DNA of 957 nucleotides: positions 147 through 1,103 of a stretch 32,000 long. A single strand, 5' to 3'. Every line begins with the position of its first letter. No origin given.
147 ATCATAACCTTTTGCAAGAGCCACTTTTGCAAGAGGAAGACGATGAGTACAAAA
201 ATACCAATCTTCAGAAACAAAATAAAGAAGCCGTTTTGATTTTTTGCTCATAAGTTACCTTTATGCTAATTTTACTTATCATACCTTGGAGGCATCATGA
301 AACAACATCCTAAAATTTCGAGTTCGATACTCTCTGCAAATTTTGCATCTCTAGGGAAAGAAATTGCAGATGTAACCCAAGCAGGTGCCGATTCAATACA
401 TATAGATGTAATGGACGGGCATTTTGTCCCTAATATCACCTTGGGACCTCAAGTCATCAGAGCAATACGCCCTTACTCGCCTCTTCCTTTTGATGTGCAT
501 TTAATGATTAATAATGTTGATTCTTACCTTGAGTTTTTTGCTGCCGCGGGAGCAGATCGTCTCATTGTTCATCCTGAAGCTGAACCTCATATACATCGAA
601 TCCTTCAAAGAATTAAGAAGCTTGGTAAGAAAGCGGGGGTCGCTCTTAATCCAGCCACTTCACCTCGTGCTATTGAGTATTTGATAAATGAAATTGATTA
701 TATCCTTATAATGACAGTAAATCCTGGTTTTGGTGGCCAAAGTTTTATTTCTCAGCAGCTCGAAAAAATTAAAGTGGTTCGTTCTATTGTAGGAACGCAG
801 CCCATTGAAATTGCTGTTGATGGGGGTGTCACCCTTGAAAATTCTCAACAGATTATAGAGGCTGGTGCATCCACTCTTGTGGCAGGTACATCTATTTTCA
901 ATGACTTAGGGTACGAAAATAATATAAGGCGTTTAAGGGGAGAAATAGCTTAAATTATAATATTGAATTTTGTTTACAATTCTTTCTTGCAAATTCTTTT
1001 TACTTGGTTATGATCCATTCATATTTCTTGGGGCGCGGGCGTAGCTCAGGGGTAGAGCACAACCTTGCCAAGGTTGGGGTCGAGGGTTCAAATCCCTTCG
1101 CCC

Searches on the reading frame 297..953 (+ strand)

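Call 75: search_protein_families(library=pfam, proteins=[window:297-953:+], max_evalue=0.00001)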
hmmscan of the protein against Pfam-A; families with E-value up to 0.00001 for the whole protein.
window:297-953:+ (218 aa): 1 family
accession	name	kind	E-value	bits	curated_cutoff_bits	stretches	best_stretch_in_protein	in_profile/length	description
PF00834.25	Ribul_P_3_epim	-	1.4e-78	263.3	21.1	1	6-201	1-198/198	Ribulose-phosphate 3 epimerase family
